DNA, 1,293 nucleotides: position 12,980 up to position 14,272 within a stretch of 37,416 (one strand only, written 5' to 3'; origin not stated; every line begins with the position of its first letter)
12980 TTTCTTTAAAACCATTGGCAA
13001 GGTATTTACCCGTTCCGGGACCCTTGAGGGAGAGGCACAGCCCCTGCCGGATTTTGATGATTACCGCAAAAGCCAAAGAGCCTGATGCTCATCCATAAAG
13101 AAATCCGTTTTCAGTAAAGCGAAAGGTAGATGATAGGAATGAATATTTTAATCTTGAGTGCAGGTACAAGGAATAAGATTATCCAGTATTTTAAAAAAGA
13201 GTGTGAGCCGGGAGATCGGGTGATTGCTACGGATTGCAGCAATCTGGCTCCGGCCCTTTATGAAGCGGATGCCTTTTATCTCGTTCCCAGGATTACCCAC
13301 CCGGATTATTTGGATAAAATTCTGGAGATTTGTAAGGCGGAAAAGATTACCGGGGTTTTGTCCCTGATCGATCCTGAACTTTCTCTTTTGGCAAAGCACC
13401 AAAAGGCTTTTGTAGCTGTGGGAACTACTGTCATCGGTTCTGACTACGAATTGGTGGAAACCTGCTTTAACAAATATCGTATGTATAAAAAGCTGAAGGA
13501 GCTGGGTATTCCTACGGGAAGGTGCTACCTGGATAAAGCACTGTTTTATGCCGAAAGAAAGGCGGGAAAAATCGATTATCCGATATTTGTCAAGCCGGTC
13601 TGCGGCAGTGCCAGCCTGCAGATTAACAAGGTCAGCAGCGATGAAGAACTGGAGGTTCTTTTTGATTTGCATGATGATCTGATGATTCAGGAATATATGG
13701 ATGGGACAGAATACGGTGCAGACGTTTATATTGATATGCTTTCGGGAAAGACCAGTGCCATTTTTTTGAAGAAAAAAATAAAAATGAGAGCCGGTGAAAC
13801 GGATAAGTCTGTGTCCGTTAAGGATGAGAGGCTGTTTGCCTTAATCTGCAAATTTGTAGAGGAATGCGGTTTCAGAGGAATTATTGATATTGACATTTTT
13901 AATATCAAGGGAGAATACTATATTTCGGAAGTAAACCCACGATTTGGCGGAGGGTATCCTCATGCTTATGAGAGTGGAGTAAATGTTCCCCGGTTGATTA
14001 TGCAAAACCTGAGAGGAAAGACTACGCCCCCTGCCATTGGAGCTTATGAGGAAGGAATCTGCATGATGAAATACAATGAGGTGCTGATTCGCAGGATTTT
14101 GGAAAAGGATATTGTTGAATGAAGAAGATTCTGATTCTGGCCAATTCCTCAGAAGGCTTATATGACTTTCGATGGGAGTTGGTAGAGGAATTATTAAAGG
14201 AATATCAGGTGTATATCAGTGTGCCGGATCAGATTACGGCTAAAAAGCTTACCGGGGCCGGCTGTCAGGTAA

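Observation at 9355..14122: Bacillosamine/AATGal-type initiation triad with an ATP-grasp ligase in place of the usual acetyltransferase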

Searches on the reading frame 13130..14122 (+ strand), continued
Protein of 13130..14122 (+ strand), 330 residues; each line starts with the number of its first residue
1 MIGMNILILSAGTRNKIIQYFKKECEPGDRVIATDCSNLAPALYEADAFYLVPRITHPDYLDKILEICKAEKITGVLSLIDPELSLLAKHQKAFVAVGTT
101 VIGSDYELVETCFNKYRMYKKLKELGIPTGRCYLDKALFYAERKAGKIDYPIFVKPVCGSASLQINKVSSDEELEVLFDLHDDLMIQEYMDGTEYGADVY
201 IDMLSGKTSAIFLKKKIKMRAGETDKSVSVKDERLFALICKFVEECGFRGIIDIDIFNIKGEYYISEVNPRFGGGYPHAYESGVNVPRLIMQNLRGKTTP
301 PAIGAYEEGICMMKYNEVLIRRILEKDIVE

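Call 73: search_dna_similar(query=window:13139-14122:+, collection=plasmids, mode=protein, max_evalue=1e-20, max_rows=25)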
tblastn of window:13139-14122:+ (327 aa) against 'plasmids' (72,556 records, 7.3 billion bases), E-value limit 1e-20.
Records with a match: 35; places in all: 36; records where one place covers at least 80% of the query: 35.
Best place of each record, by identity: <60% 35.
By first word of the organism name: Ensifer 8; Rhizobium 6; Roseibium 6; Labrenzia 4; Escherichia 2; Sphingobium 1; Segatella 1; Priestia 1; Phocaeicola 1; Sinorhizobium 1; and 4 more.
By predicted mobility (MOB-suite, as given by PLSDB): non-mobilizable 33; conjugative 1; mobilizable 1.
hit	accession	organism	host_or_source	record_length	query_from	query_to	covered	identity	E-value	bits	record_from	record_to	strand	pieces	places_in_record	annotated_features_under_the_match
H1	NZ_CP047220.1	Sphingobium yanoikuyae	cell culture,sludge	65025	2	298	91%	35.1%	4e-46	174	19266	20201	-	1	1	ATP-grasp domain-containing protein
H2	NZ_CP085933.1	Segatella copri DSM 18205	-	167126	2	316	96%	32.6%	3e-32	134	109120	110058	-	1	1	ATP-grasp domain-containing protein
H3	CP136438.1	Priestia filamentosa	Leaves of Cigar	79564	1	288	88%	34.8%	9e-42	161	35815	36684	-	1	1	ATP-grasp domain-containing protein | sugar transferase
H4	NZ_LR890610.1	Escherichia coli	Homo sapiens,urine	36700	1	311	95%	31.9%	2e-44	169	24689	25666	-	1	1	ATP-grasp domain-containing protein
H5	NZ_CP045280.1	Escherichia coli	Homo sapiens,Whole organism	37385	1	311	95%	31.9%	2e-44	169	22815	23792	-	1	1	ATP-grasp domain-containing protein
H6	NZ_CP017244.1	Rhizobium etli 8C-3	Phaseolus vulgaris,cell culture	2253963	1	316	97%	30.5%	6e-33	135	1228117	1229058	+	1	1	record has no annotation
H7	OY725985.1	Phocaeicola massiliensis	-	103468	2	316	96%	29.9%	2e-28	123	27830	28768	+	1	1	record has no annotation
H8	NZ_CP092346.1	Rhizobium gallicum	Phaseolus vulgaris,Cell culture,nodule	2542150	1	316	97%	29.8%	4e-31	130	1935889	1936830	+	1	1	none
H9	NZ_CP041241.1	Sinorhizobium mexicanum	Acaciella angustissima,cell culture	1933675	1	313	96%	29.9%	9e-35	141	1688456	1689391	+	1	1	none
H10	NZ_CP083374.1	Ensifer canadensis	Melilotus albus,Cell Culture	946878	3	316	96%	29.4%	9e-30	126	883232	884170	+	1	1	ATP-grasp domain-containing protein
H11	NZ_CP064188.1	Rhizobium sp. 007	Onobrychis viciifolia,cell culture,root ...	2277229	1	316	97%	29.1%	8e-31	129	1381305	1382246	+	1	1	none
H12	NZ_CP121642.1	Rhizobium sp. CC1099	Onobrychis viciifolia,cell culture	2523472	1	316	97%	29.1%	3e-30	128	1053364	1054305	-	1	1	none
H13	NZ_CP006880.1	Rhizobium gallicum bv. gallicum R602sp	Phaseolus vulgaris,whole ...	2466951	1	316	97%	29.1%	4e-30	127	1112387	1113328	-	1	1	record has no annotation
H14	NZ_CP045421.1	Palleronia sp. THAF1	pure culture,Surface of a polyethylene ...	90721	2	313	95%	29.5%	2e-30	128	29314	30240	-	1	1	ATP-grasp domain-containing protein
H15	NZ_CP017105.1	Rhizobium gallicum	Phaseolus vulgaris,Whole ...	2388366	1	316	97%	28.6%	8e-31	130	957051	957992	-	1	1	none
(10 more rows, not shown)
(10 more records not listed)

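Call 74: get_annotated_region(hit=H3, flank=9000)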
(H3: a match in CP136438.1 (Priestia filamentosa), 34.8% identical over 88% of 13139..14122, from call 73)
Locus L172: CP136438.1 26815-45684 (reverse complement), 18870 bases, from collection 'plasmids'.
description: Priestia filamentosa strain H146 plasmid p3, complete sequence
organism: Priestia filamentosa (NCBI taxid 1402861)
taxonomy: Bacteria; Bacillota; Bacilli; Bacillales; Bacillaceae; Priestia; Priestia filamentosa
host: -; source: Leaves of Cigar; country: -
typing (MOB-suite, as given by PLSDB): mobilizable; relaxase MOBP
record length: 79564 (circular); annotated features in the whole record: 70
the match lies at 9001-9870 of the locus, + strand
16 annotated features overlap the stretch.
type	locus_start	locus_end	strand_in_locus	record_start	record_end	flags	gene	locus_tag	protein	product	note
CDS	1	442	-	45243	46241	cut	-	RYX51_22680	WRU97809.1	hypothetical protein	-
CDS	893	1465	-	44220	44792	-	-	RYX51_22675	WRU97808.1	replication-relaxation family protein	-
CDS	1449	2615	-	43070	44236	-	-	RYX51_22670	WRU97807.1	FtsK/SpoIIIE domain-containing protein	-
CDS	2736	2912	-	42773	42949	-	-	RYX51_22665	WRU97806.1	hypothetical protein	-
CDS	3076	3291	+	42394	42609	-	-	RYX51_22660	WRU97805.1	helix-turn-helix transcriptional regulator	-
CDS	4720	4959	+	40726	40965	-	-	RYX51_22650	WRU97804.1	hypothetical protein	-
CDS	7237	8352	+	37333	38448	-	-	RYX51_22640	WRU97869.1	aminotransferase class I/II-fold pyridoxal phosphate-dependent enzyme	-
CDS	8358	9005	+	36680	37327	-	-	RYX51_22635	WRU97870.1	sugar transferase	-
CDS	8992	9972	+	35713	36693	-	-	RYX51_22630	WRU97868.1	ATP-grasp domain-containing protein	-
CDS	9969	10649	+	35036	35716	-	-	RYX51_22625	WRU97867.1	HAD-IA family hydrolase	-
CDS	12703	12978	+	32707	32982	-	-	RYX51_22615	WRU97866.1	hypothetical protein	-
CDS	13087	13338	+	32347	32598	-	-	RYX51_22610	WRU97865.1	glycosyltransferase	-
CDS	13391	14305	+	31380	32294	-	-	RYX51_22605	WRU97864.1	glycosyltransferase family 2 protein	-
CDS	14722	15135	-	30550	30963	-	-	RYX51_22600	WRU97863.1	hypothetical protein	-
CDS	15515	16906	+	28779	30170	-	-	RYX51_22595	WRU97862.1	oligosaccharide flippase family protein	-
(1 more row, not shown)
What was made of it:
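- Aminotransferase-PGT-ligase on a Priestia plasmid (call 74).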

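Call 75: get_annotated_region(hit=H4, flank=9000)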
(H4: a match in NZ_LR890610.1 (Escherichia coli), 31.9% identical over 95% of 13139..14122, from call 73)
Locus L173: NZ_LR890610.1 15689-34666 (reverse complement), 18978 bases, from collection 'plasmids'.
description: Escherichia coli strain MINF_8D isolate MINF_8D plasmid 5, complete sequence
organism: Escherichia coli (NCBI taxid 562)
taxonomy: Bacteria; Pseudomonadota; Gammaproteobacteria; Enterobacterales; Enterobacteriaceae; Escherichia; Escherichia coli
host: -; source: Homo sapiens,urine; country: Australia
typing (MOB-suite, as given by PLSDB): non-mobilizable; replicon IncR
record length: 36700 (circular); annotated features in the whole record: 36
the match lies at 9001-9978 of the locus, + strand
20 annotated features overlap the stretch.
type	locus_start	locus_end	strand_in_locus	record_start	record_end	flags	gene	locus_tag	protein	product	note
CDS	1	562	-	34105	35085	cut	-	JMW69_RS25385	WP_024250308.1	IS5-like element IS5 family transposase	-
CDS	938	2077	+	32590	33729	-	-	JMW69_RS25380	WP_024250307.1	ISAs1 family transposase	-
CDS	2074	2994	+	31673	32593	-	-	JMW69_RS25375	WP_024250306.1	NAD-dependent epimerase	-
CDS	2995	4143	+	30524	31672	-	-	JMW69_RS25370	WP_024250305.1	dTDP-glucose 4,6-dehydratase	-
CDS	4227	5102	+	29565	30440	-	rfbA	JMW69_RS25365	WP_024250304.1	glucose-1-phosphate thymidylyltransferase RfbA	GO:0019305 - dTDP-rhamnose biosynthetic process [Evidence IEA]; GO:0009243 - O antigen biosynthetic process [Evidence ...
CDS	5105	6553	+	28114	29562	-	-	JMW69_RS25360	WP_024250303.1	lipopolysaccharide biosynthesis protein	-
CDS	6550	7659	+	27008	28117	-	-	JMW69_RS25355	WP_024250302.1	DegT/DnrJ/EryC1/StrS family aminotransferase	-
CDS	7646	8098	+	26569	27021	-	-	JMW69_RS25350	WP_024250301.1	GNAT family N-acetyltransferase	-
CDS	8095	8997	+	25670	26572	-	-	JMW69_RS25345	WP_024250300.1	pyridoxal-phosphate dependent enzyme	-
CDS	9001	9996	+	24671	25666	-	-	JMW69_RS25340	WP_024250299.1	ATP-grasp domain-containing protein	-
CDS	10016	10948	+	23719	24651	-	-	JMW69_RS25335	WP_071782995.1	glycosyltransferase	-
CDS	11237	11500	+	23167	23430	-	-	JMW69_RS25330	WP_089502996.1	transposase family protein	-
CDS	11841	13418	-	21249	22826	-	-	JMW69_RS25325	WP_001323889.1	PAS domain-containing methyl-accepting chemotaxis protein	-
CDS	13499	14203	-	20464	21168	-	-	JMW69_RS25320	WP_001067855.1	IS6-like element IS26 family transposase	-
CDS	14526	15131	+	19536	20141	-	-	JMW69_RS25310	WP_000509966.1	recombinase family protein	GO:0006310 - DNA recombination [Evidence IEA]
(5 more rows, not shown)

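Call 84: search_protein_families(library=pfam, proteins=[L173:7646-8098:+, L173:8095-8997:+, L173:6550-7659:+, L173:10016-10948:+, L173:9001-9996:+], max_evalue=0.001)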
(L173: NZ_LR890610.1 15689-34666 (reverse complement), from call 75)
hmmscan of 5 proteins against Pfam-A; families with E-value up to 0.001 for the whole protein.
L173:7646-8098:+ (150 aa): 5 families
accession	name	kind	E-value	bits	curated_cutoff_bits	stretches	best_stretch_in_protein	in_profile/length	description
PF00583.31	Acetyltransf_1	-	2e-15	57.5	20.7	1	45-128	32-116/116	Acetyltransferase (GNAT) family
PF13673.13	Acetyltransf_10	-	2.8e-13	50.4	23.6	1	40-149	24-127/128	Acetyltransferase (GNAT) domain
PF13508.13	Acetyltransf_7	-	9.7e-11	42.3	27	1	46-129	3-83/84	Acetyltransferase (GNAT) domain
PF13420.13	Acetyltransf_4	-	1.4e-05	25.6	24.3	1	31-135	29-141/155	Acetyltransferase (GNAT) domain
PF08445.16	FR47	-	6e-05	23.4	22.1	1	71-130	20-79/86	FR47-like protein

L173:8095-8997:+ (300 aa): 1 family
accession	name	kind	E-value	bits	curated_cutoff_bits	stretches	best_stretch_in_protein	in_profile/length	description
PF00291.31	PALP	-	1e-34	120.7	35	1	5-293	8-295/295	Pyridoxal-phosphate dependent enzyme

L173:6550-7659:+ (369 aa): 1 family
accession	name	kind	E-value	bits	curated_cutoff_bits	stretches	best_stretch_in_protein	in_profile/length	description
PF01041.23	DegT_DnrJ_EryC1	-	1.6e-97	327.4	19.8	1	16-361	6-359/360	DegT/DnrJ/EryC1/StrS aminotransferase family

L173:10016-10948:+ (310 aa): 2 families
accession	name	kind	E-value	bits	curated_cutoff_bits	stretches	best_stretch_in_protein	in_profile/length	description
PF00535.33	Glycos_transf_2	-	1.5e-19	71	23.3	1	22-146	1-121/168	Glycosyl transferase family 2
PF13641.12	Glyco_tranf_2_3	-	1.1e-06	29.3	27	1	21-135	3-116/230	Glycosyltransferase like family 2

L173:9001-9996:+ (331 aa): 8 families
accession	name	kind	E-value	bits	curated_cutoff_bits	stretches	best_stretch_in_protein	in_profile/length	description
PF21360.3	PylC-like_N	-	7.7e-23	80.9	27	1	3-99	1-96/96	PylC-like, N-terminal domain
PF02655.19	ATP-grasp_3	-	2e-17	64.2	23.2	1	109-286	1-159/160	ATP-grasp domain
PF13535.11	ATP-grasp_4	-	4.4e-12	46.3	27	1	144-233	2-92/160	ATP-grasp domain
PF08443.16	RimK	-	7.3e-10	39.2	21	1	110-306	2-188/188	RimK-like ATP-grasp domain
PF15632.11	ATPgrasp_Ter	-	1.3e-08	35.1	29.1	1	196-313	4-115/131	ATP-grasp in the biosynthetic pathway with Ter operon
PF02786.22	CPSase_L_D2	-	4.1e-08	33.4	19.8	1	131-297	25-194/211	Carbamoyl-phosphate synthase L chain, ATP binding domain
PF14397.11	ATPgrasp_ST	-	7.3e-07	29.1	31.4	1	102-207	12-124/278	Sugar-transfer associated ATP-grasp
PF07478.18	Dala_Dala_lig_C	-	6.5e-05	23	24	0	136-217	28-95/204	D-ala D-ala ligase C-terminus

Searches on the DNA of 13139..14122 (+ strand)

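Call 76: search_dna_similar(query=L173:7646-9996:+, collection=ecoli_genomes, mode=distant, max_rows=25, rows=spread)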
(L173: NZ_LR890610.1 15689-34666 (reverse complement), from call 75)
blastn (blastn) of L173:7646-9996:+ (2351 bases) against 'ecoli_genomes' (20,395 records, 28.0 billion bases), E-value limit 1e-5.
Records with a match: 4; places in all: 4; records where one place covers at least 80% of the query: 4.
Genomes with a match: 4 of 5426; with a place that covers at least 80% of the query: 4. Places per genome that has any: lowest 1, median 1, highest 1. On chromosomes: 0 places; on plasmids: 4.
Best place of each record, by identity: >=99% 4.
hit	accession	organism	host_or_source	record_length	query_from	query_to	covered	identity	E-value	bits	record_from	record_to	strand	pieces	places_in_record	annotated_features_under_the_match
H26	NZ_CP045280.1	Escherichia coli strain LAU-OXA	Homo sapiens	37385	1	2351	100%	100.0%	0e+0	4241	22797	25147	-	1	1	ATP-grasp domain-containing protein | 1-aminocyclopropane-1-carboxylate deaminase/D-cysteine desulfhydrase | GNAT family N-acetyltransferase | DegT/DnrJ/EryC1/StrS family aminotransferase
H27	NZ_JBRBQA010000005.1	Escherichia coli strain CH459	Homo sapiens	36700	1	2351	100%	100.0%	0e+0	4241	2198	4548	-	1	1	ATP-grasp domain-containing protein | 1-aminocyclopropane-1-carboxylate deaminase/D-cysteine desulfhydrase | GNAT family N-acetyltransferase | DegT/DnrJ/EryC1/StrS family aminotransferase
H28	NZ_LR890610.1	Escherichia coli strain MINF_8D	Homo sapiens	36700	1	2351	100%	100.0%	0e+0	4241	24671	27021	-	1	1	ATP-grasp domain-containing protein | 1-aminocyclopropane-1-carboxylate deaminase/D-cysteine desulfhydrase | GNAT family N-acetyltransferase | DegT/DnrJ/EryC1/StrS family aminotransferase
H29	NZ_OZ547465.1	Escherichia coli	Homo sapiens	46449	1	2351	100%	100.0%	0e+0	4236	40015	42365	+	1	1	ATP-grasp domain-containing protein | 1-aminocyclopropane-1-carboxylate deaminase/D-cysteine desulfhydrase | GNAT family N-acetyltransferase | DegT/DnrJ/EryC1/StrS family aminotransferase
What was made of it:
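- Tried and rejected: The GNAT-PALP-ligase trio occurs only on four plasmids, not in chromosomal O-antigen clusters (call 76).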
